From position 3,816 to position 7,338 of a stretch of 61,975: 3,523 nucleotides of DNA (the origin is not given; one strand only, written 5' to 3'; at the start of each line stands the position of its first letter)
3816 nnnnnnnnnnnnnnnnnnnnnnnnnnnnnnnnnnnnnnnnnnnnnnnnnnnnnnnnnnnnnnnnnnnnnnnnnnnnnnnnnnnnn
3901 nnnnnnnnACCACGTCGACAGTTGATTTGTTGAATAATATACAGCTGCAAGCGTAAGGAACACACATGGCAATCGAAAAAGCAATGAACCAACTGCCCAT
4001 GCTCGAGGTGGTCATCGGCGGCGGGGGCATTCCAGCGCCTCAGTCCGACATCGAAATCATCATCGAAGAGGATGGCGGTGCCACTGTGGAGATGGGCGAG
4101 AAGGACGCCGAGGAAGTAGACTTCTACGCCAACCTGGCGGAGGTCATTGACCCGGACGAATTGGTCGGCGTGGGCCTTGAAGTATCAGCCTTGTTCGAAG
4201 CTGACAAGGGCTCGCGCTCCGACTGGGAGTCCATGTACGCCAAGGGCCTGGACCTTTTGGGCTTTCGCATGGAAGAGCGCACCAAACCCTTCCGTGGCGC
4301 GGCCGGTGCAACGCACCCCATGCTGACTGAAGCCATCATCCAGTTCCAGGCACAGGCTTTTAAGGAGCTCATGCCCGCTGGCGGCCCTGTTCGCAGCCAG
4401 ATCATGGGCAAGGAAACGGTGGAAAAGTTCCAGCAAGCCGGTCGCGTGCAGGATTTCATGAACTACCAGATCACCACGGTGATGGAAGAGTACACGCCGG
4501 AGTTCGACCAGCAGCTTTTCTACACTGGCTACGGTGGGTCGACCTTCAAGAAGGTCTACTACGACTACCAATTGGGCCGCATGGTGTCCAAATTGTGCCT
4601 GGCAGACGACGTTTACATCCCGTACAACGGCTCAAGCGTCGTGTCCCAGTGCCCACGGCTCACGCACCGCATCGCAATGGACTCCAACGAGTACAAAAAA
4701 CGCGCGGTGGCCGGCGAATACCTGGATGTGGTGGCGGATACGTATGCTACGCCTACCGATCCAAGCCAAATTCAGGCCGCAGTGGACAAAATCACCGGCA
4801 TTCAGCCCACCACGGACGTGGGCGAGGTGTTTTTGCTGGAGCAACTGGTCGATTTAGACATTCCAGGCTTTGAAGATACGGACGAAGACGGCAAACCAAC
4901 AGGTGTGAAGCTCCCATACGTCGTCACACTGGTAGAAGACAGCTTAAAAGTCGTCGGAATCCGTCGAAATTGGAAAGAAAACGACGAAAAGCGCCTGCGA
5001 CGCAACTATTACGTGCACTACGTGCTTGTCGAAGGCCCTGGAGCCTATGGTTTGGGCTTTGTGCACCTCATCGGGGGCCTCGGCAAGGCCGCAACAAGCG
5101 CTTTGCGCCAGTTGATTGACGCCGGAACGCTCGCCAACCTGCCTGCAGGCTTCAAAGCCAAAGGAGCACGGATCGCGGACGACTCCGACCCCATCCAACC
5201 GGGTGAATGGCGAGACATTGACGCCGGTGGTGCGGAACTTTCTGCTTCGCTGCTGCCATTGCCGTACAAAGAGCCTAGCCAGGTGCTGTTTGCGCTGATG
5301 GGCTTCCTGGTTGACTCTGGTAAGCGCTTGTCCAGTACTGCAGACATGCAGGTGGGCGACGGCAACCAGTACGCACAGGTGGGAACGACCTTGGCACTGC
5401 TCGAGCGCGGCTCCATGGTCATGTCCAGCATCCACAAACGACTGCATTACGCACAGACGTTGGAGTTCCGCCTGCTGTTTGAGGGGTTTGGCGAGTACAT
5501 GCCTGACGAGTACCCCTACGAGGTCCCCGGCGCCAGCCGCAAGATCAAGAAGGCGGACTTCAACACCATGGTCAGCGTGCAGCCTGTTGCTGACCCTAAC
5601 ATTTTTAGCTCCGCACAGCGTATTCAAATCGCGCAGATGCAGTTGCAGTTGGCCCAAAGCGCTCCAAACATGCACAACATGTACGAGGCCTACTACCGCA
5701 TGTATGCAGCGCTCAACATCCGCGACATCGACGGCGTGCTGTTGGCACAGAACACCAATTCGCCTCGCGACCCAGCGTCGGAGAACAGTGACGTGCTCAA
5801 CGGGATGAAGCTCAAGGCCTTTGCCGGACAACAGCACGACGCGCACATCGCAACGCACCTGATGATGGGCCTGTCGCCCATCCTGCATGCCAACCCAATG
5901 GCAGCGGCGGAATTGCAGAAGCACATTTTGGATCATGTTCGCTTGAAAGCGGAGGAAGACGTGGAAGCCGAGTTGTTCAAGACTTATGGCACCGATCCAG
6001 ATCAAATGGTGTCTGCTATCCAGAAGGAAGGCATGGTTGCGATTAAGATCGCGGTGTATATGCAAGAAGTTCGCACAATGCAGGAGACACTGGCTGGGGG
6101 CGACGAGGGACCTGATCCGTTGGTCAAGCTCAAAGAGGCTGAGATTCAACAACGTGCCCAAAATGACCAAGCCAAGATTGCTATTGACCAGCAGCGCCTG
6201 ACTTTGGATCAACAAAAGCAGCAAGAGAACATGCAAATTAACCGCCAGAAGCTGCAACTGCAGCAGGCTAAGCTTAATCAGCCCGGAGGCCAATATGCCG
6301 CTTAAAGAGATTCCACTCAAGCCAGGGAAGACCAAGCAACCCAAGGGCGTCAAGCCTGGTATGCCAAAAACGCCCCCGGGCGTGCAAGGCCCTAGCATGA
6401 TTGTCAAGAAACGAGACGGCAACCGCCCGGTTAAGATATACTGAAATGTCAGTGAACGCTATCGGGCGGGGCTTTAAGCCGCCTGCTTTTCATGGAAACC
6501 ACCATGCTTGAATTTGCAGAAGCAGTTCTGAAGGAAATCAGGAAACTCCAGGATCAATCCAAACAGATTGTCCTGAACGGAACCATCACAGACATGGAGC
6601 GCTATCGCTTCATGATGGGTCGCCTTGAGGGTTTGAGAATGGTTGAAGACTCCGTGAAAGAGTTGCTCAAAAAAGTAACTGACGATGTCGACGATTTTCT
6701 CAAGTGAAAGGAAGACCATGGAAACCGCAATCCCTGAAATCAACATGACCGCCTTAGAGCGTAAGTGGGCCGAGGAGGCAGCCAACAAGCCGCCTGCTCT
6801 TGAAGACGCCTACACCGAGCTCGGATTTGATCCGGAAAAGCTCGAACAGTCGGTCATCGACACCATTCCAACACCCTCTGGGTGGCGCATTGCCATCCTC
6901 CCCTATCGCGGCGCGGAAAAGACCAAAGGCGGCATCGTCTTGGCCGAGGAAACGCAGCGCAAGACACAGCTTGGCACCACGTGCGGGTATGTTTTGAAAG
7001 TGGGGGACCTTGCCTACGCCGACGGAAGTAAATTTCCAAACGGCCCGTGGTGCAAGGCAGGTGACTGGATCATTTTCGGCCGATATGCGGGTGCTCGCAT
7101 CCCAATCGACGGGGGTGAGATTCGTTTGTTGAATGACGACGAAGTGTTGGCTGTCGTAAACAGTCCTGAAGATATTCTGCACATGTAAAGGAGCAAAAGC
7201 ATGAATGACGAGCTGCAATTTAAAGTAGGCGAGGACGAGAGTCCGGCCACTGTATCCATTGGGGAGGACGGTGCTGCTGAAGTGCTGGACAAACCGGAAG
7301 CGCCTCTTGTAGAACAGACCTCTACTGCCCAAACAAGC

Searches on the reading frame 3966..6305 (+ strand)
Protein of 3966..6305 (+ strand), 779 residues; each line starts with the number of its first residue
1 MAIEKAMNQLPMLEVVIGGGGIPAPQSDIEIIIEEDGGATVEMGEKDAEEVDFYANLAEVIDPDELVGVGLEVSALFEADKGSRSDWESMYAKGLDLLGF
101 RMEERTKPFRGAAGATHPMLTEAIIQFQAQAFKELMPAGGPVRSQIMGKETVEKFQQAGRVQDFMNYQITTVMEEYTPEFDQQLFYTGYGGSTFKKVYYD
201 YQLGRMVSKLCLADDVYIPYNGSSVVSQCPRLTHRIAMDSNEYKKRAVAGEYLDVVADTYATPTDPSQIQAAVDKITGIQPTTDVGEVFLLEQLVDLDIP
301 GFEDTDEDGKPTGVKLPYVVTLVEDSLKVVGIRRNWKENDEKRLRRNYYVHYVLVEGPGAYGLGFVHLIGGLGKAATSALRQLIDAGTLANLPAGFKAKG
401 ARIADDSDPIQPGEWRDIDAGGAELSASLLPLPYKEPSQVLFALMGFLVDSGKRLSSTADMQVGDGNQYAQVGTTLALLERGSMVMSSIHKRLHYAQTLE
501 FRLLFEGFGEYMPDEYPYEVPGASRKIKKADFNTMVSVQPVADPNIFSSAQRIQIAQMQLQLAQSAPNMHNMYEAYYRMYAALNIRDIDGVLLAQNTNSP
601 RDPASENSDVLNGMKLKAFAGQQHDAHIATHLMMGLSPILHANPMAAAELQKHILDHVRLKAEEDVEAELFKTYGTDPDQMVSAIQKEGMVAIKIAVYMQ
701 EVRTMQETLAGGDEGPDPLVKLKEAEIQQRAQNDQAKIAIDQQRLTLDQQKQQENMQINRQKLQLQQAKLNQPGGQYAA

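Call 9: search_protein_families(library=pfam, proteins=[window:3966-6305:+], max_evalue=0.01)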
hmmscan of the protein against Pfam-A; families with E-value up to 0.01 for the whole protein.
window:3966-6305:+ (779 aa): 0 families

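Call 10: search_protein_families(library=phrogs, proteins=[window:3966-6305:+], max_evalue=0.01)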
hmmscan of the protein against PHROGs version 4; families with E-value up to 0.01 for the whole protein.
window:3966-6305:+ (779 aa): 1 family
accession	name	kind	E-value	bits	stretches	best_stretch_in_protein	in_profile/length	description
phrog_1216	-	head and packaging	1.3e-38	134.1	1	86-770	127-692/714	portal protein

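Call 11: search_dna_similar(query=window:3966-6305:+, collection=phages, mode=protein, max_rows=30)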
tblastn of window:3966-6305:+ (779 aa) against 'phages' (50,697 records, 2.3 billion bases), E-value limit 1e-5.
Records with a match: 18; places in all: 18; records where one place covers at least 80% of the query: 11.
Best place of each record, by identity: 60-80% 1; <60% 17.
By first word of the organism name: Caulobacter 4; Caudoviricetes 4; Pelagibacter 2; Roseobacter 2; Planktothrix 2; Phage 1; phage 1; Synechococcus 1; Alcaligenes 1.
By host as written in the record: - 5; Caulobacter vibrioides CB15 3; Candidatus Pelagibacter sp. HTCC1062 2; Roseobacter sp. FZCC0083 2; Gammaproteobacteria 1; unknown 1; Synechococcus sp. 1; Planktothricoides raciborskii 1; and 2 more.
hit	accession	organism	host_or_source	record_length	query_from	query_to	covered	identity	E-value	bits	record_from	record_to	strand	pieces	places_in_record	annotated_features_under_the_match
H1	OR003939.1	Phage DSL-LC04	Gammaproteobacteria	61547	1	735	94%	71.7%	0e+0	1066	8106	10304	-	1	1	portal protein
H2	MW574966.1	phage 023Pt_psg01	unknown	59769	52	735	88%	46.2%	0e+0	588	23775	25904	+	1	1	head to tail connecting protein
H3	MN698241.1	Pelagibacter phage HTVC027P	Candidatus Pelagibacter sp. HTCC1062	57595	52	737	88%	45.8%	0e+0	595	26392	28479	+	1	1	hypothetical protein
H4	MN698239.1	Pelagibacter phage HTVC023P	Candidatus Pelagibacter sp. HTCC1062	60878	53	737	88%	45.5%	2e-178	574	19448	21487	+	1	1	hypothetical protein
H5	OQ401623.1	Roseobacter phage CRP-901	Roseobacter sp. FZCC0083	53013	24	737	92%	38.3%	7e-139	459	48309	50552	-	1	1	head to tail connecting protein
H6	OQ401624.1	Roseobacter phage CRP-902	Roseobacter sp. FZCC0083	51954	24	668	83%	40.9%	1e-137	455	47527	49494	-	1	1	head to tail connecting protein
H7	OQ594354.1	Synechococcus phage MinM2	Synechococcus sp.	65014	55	666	79%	35.8%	1e-108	371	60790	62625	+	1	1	hypothetical protein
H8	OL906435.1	Planktothrix phage Pag-Yong1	Planktothrix agardhii FACHB-1261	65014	55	666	79%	35.8%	1e-108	371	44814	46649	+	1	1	portal protein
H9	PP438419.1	Planktothrix phage Pra-JY27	Planktothricoides raciborskii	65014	55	666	79%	35.8%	1e-108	371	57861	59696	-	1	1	hypothetical protein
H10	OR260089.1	Caulobacter phage GB2A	Caulobacter vibrioides CB15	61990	36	659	80%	32.5%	9e-87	306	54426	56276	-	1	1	hypothetical protein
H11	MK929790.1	Caulobacter phage RW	Caulobacter vibrioides CB15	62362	36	659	80%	32.5%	9e-87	306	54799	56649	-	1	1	hypothetical protein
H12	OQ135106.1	Caulobacter phage RLK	Caulobacter vibrioides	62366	36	659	80%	32.5%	9e-87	306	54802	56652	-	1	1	RLK_gp094c: hypothetical protein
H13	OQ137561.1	Caulobacter phage KcrB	Caulobacter vibrioides CB15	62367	36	659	80%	32.5%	9e-87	306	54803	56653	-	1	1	KcrB_gp094c: hypothetical protein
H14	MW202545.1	Caudoviricetes sp.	Manatee Spring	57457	36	659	80%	30.7%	1e-82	295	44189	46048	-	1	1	head to tail connecting protein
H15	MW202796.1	Caudoviricetes sp.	Manatee Spring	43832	49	663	79%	27.6%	6e-49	193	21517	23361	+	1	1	head to tail connecting protein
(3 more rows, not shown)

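Call 13: get_annotated_region(hit=H1, flank=9000)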
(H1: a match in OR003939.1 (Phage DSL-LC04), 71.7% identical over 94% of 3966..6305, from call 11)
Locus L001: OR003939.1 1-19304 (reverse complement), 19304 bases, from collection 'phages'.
description: Phage DSL-LC04, complete genome.
organism: Phage DSL-LC04 (NCBI taxid 3058958)
taxonomy: Viruses; Duplodnaviria; Heunggongvirae; Uroviricota; Caudoviricetes
host: Gammaproteobacteria; source: water sample of Dishui Lake; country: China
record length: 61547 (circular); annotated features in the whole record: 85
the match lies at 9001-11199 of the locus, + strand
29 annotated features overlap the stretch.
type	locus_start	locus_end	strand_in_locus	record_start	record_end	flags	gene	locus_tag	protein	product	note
CDS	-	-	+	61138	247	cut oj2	-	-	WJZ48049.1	adaptor protein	-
CDS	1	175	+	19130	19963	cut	-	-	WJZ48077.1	terminase small subunit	-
CDS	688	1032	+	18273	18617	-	-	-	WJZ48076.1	hypothetical protein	-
CDS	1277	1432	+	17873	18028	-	-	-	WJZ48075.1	hypothetical protein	-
CDS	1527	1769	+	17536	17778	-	-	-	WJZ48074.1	hypothetical protein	-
CDS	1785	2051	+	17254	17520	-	-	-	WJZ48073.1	hypothetical protein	-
CDS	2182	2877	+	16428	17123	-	-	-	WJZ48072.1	hypothetical protein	-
CDS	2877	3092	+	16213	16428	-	-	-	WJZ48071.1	hypothetical protein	-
CDS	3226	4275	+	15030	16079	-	-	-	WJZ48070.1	hypothetical protein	-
CDS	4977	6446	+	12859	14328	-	-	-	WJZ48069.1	terminase large subunit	-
CDS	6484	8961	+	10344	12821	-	-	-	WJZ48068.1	PcfJ-like protein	-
CDS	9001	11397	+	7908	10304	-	-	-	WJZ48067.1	portal protein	-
CDS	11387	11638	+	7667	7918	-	-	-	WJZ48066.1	hypothetical protein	-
CDS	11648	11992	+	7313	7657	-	-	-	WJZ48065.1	hypothetical protein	-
CDS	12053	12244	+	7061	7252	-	-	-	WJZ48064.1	type III secretion system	-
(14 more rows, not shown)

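Call 14: get_annotated_region(hit=H3, flank=8000)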
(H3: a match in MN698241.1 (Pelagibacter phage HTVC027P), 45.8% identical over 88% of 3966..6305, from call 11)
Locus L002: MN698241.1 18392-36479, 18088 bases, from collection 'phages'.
description: Pelagibacter phage HTVC027P, complete genome.
organism: Pelagibacter phage HTVC027P (NCBI taxid 2686457)
taxonomy: Viruses; Duplodnaviria; Heunggongvirae; Uroviricota; Caudoviricetes
host: Candidatus Pelagibacter sp. HTCC1062; source: seawater; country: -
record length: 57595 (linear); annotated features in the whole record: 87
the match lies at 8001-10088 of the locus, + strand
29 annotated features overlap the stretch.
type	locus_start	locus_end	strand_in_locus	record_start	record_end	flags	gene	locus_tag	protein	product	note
CDS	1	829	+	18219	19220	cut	-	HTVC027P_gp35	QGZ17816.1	hypothetical protein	-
CDS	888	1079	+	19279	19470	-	-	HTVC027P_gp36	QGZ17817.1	hypothetical protein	-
CDS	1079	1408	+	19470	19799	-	-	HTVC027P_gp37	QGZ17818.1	hypothetical protein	-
CDS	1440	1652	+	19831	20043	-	-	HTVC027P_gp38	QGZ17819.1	hypothetical protein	-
CDS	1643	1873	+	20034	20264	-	-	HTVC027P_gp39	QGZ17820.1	hypothetical protein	-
CDS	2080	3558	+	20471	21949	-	-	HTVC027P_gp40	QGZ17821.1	terminase large subunit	-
CDS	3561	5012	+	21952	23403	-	-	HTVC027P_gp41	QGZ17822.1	hypothetical protein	-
CDS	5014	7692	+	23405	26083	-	-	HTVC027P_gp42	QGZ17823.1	hypothetical protein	-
CDS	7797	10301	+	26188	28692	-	-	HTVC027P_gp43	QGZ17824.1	hypothetical protein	-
CDS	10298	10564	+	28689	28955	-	-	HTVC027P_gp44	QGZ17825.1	hypothetical protein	-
CDS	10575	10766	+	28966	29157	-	-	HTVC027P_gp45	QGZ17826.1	hypothetical protein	-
CDS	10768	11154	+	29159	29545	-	-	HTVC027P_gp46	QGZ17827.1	hypothetical protein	-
CDS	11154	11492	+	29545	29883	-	-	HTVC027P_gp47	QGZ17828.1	hypothetical protein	-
CDS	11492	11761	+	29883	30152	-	-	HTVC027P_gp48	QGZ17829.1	hypothetical protein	-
CDS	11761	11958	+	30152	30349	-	-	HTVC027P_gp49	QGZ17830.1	hypothetical protein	-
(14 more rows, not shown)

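Call 20: search_protein_families(library=pfam, proteins=[L001:6484-8958:+, L002:5014-7689:+, L002:3561-5009:+], max_evalue=0.01)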
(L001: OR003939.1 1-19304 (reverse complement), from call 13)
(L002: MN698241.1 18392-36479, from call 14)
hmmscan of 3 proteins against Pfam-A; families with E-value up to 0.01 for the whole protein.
L001:6484-8958:+ (825 aa): 1 family
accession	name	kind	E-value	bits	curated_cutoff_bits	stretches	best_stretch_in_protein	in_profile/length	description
PF14284.11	PcfJ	-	5.2e-09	36.5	25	1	619-665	75-123/147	PcfJ-like protein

L002:5014-7689:+ (892 aa): 0 families

L002:3561-5009:+ (483 aa): 0 families

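Call 22: find_related_loci(query=window:3966-6305:+, collection=viral_contigs, flank=10000)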
Query window:3966-6305:+ (779 aa) in viral_contigs; peptide patterns used: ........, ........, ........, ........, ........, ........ (x = any residue, [..] = any of these).
599 stretches matched a pattern (row limit reached: there are more); 594 encode a relative of the query (tblastn E <= 1e-3); the best 80 are kept; 80 distinct loci.
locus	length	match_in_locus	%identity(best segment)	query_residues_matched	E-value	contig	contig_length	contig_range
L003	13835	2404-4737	95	1-778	0e+0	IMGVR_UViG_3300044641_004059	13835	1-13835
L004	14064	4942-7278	94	1-779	0e+0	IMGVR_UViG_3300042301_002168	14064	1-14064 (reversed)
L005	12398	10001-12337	94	1-779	0e+0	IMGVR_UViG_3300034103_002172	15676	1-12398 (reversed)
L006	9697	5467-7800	92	1-779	0e+0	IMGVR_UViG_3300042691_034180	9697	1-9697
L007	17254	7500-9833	90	1-779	0e+0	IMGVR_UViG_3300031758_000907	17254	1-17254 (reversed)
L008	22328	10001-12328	89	1-777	0e+0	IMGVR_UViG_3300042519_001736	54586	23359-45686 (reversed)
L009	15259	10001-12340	90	1-779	0e+0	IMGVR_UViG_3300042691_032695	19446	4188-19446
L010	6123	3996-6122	98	1-710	0e+0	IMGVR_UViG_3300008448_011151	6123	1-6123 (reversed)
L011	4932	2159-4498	88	1-779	0e+0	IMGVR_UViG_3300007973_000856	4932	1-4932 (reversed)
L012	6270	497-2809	89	1-771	0e+0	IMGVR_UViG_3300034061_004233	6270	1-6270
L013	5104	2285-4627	88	1-779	0e+0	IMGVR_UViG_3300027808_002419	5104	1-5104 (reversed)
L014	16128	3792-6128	90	1-778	0e+0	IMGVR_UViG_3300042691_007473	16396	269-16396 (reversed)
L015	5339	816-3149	87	1-779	0e+0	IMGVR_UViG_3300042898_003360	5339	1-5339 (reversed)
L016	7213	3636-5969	89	1-779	0e+0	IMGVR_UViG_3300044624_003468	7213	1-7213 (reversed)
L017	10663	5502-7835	89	1-779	0e+0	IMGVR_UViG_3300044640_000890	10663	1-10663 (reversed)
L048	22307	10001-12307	80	1-773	0e+0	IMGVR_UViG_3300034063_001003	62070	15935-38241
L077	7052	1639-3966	78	1-779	0e+0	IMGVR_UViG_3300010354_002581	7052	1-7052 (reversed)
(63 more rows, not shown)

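Call 46: get_annotated_region(hit=H11, flank=7000)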
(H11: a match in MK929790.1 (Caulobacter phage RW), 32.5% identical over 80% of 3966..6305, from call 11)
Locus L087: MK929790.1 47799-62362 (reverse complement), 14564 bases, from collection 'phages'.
description: Caulobacter phage RW, complete genome.
organism: Caulobacter phage RW (NCBI taxid 2591034)
taxonomy: Viruses; Duplodnaviria; Heunggongvirae; Uroviricota; Caudoviricetes
host: Caulobacter vibrioides CB15; source: -; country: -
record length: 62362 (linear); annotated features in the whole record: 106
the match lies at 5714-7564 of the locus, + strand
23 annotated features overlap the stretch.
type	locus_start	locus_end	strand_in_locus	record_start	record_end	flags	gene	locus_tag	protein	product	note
CDS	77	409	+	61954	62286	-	-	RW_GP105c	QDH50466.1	hypothetical protein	-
CDS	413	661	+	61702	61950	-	-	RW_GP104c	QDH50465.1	hypothetical protein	-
CDS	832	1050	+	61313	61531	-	-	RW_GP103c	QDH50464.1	hypothetical protein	-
CDS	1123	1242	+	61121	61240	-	-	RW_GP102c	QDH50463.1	hypothetical protein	-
CDS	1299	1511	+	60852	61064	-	-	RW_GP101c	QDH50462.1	hypothetical protein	-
CDS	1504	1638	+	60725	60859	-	-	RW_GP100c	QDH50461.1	hypothetical protein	-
CDS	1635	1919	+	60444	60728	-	-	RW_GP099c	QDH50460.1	hypothetical protein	-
CDS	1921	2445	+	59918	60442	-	-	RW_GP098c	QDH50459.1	terminase small subunit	-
CDS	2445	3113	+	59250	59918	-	-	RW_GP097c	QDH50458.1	large terminase subunit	-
CDS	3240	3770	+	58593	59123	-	-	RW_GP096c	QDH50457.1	SAM-dependent methyl transferase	-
CDS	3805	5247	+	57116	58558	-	-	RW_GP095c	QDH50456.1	large terminase subunit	-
tRNA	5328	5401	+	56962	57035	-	-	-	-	tRNA-Val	-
CDS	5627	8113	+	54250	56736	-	-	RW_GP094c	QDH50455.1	hypothetical protein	-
CDS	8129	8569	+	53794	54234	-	-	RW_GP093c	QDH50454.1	hypothetical protein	-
CDS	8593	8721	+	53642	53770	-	-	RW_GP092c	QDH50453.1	hypothetical protein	-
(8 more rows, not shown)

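Call 47: get_annotated_region(hit=H8, flank=7000)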
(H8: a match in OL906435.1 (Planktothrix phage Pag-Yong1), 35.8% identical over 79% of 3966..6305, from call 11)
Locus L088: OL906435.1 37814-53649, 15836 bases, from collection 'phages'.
description: Planktothrix phage Pag-Yong1, complete genome.
organism: Planktothrix phage Pag-Yong1 (NCBI taxid 2911673)
taxonomy: Viruses; Duplodnaviria; Heunggongvirae; Uroviricota; Caudoviricetes
host: -; source: Planktothrix agardhii FACHB-1261; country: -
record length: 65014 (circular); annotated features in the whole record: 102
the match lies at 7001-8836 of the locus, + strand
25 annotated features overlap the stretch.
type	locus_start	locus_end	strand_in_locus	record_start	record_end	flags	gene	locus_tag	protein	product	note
CDS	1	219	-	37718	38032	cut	-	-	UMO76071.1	SAM lyase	-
CDS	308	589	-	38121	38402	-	-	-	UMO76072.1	hypothetical protein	-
CDS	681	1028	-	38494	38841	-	-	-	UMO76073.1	tetratricopeptide repeat protein 2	Tetratricopeptide repeat protein 2 (TPR2)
CDS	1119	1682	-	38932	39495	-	-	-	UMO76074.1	hypothetical protein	-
CDS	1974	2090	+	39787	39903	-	-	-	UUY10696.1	hypothetical protein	-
CDS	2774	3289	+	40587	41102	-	-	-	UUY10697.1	hypothetical protein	-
CDS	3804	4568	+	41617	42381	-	-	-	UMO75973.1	lytic enzyme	-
CDS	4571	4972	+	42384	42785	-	-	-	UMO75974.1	Pol polyprotein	Retrovirus-related Pol polyprotein from transposon (RPPT)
CDS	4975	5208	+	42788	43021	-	-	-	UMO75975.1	hypothetical protein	-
CDS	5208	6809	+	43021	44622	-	-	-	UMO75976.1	terminase large subunit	-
CDS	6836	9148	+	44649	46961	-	-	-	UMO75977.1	portal protein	-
CDS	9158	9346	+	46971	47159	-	-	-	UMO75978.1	hypothetical protein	-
CDS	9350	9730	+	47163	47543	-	-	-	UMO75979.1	chaperonin GroES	-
CDS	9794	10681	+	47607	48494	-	-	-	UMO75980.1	kinesin motor domain-containing protein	-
CDS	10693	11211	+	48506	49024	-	-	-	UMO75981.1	hypothetical protein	-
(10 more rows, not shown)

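Call 48: get_annotated_region(hit=H5, flank=7000)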
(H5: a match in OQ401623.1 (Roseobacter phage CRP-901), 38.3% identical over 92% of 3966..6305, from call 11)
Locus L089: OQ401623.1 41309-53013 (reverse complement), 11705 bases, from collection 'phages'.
description: Roseobacter phage CRP-901, complete genome.
organism: Roseobacter phage CRP-901 (NCBI taxid 3032256)
taxonomy: Viruses; Duplodnaviria; Heunggongvirae; Uroviricota; Caudoviricetes
host: Roseobacter sp. FZCC0083; source: seawater; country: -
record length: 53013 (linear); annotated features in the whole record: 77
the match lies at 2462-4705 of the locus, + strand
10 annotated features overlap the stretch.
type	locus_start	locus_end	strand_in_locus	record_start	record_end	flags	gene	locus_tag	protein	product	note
CDS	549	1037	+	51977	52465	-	-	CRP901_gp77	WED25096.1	terminase small subunit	-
CDS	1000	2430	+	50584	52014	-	-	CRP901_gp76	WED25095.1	terminase large subunit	-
CDS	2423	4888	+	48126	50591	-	-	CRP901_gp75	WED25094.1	head to tail connecting protein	-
CDS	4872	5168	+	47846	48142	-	-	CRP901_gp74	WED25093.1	hypothetical protein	-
CDS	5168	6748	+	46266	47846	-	-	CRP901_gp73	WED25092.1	hypothetical protein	-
CDS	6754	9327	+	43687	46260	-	-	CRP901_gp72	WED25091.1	LysM domain-containing protein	-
CDS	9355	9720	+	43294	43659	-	-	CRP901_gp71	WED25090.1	hypothetical protein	-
CDS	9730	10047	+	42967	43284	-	-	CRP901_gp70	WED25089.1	hypothetical protein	-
CDS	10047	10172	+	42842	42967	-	-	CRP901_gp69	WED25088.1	DUF2213 domain-containing protein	-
CDS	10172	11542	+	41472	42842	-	-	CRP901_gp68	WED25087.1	hypothetical protein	-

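Call 52: search_protein_families(library=ncbifam, proteins=[L048:6335-9988:+, L007:1893-7448:+, L009:6905-9973:+, L001:6484-8958:+], max_evalue=0.01)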
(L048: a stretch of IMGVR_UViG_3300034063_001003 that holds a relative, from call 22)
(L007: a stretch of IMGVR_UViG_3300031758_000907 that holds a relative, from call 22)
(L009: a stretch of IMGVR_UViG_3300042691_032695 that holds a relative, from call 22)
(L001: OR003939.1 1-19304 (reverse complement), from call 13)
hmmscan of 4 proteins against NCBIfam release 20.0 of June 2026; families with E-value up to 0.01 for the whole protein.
L048:6335-9988:+ (1218 aa): 0 families

L007:1893-7448:+ (1852 aa): 0 families

L009:6905-9973:+ (1023 aa): 0 families

L001:6484-8958:+ (825 aa): 0 families

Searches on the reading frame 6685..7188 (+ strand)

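Call 9: search_protein_families(library=pfam, proteins=[window:6685-7188:+], max_evalue=0.01)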
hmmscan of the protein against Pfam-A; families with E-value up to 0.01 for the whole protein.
window:6685-7188:+ (167 aa): 1 family
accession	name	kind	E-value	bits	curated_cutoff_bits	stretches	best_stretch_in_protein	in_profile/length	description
PF00166.26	Cpn10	-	7.6e-10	39.1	21.1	1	67-158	7-93/93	Chaperonin 10 Kd subunit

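Call 10: search_protein_families(library=phrogs, proteins=[window:6685-7188:+], max_evalue=0.01)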
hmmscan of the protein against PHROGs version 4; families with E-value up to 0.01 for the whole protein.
window:6685-7188:+ (167 aa): 1 family
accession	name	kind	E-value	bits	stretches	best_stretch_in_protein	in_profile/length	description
phrog_3188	-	other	1.1e-17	64.6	1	64-159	5-95/96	co-chaperonin GroES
